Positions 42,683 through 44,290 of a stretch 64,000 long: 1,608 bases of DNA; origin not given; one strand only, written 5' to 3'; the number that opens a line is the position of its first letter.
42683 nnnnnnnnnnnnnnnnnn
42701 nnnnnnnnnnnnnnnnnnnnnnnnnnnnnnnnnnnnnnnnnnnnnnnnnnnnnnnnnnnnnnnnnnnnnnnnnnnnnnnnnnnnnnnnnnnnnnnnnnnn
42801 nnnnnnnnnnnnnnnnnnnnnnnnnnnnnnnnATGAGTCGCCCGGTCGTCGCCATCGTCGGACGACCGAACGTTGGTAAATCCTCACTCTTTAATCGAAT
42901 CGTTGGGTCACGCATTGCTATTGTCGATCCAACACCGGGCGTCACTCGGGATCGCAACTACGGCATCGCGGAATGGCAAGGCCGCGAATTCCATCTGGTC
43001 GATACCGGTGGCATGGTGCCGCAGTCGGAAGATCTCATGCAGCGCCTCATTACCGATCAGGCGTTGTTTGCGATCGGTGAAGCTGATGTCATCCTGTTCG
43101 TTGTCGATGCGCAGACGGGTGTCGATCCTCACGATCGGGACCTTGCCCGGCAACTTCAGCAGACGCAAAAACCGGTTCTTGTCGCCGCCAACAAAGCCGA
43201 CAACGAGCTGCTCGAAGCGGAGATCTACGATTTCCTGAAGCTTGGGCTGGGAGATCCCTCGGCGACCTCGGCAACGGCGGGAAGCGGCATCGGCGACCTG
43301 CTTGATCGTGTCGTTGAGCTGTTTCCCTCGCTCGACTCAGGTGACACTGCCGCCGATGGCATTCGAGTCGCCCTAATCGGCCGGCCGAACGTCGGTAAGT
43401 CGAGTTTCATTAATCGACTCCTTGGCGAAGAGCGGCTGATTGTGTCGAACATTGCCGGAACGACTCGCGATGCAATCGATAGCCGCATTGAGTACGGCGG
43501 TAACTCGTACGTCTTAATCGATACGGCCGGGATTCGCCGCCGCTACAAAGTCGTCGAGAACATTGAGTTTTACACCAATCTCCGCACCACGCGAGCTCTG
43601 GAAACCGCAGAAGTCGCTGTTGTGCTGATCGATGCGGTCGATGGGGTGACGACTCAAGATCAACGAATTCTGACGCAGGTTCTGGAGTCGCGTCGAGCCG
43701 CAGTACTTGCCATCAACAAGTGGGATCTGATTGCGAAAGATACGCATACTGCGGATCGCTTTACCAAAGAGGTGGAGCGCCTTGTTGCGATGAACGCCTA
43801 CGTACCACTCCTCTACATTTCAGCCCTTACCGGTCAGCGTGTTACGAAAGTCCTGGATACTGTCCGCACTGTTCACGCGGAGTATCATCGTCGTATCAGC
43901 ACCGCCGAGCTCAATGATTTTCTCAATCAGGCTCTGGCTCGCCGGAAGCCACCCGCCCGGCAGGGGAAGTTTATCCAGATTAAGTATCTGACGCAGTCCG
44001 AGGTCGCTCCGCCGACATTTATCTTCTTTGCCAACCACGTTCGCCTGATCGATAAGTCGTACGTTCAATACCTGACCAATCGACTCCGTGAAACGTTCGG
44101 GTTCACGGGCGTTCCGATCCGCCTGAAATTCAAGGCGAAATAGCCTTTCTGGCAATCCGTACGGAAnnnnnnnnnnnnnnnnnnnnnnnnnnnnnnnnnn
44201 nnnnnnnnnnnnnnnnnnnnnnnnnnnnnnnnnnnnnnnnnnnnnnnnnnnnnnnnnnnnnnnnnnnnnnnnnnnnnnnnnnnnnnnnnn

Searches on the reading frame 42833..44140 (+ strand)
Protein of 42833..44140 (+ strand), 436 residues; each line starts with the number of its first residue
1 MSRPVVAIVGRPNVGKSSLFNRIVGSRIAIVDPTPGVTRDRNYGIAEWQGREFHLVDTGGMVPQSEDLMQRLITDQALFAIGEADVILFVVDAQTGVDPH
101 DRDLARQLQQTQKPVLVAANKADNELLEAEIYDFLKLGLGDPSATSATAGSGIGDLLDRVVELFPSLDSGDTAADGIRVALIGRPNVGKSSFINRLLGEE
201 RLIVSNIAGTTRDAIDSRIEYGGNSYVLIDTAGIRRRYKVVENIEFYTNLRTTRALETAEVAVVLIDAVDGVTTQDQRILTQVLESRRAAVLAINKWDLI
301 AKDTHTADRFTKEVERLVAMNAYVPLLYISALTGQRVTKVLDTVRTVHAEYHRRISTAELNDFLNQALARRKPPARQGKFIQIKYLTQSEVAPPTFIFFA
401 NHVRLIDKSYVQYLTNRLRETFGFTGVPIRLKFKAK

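Call 55: search_protein_families(library=pfam, proteins=[window:42833-44140:+], max_evalue=0.0001)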
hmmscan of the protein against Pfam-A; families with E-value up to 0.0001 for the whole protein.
window:42833-44140:+ (436 aa): 12 families
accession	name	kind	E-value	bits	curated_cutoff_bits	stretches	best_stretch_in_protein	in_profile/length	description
PF01926.29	MMR_HSR1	-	4.6e-60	201.1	21.9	2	6-121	2-113/113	50S ribosome-binding GTPase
PF02421.24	FeoB_N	-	9.3e-32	110.2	27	2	6-128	3-121/156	Ferrous iron transport protein B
PF14714.11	KH_dom-like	-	1.7e-30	105.5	27.3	1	354-434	1-81/81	KH-domain-like of EngA bacterial GTPase enzymes, C-terminal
PF00009.33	GTP_EFTU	-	9.7e-26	90.9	26.5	2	217-346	62-184/188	Elongation factor Tu GTP binding domain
PF00350.29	Dynamin_N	-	3.3e-14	53.7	27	0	179-211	1-33/168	Dynamin family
PF04548.22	AIG1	-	1.1e-13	51.4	27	1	7-110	4-109/212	AIG1 family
PF03193.22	RsgA_GTPase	-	2.1e-10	41.1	30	0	179-213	109-150/174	RsgA GTPase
PF08477.19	Roc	-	8.3e-08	32.9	27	0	6-123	2-119/119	Ras of Complex, Roc, domain of DAPkinase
PF00071.28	Ras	-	1.7e-06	28.2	21.6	0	179-344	2-156/162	Ras family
PF09439.16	SRPRB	-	1.7e-06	28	25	0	3-94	3-83/178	Signal recognition particle receptor beta subunit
PF00005.33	ABC_tran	-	1.4e-05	26.2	25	0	175-263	10-80/137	ABC transporter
PF13479.12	AAA_24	-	8.1e-05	23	27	0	176-218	2-41/195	AAA domain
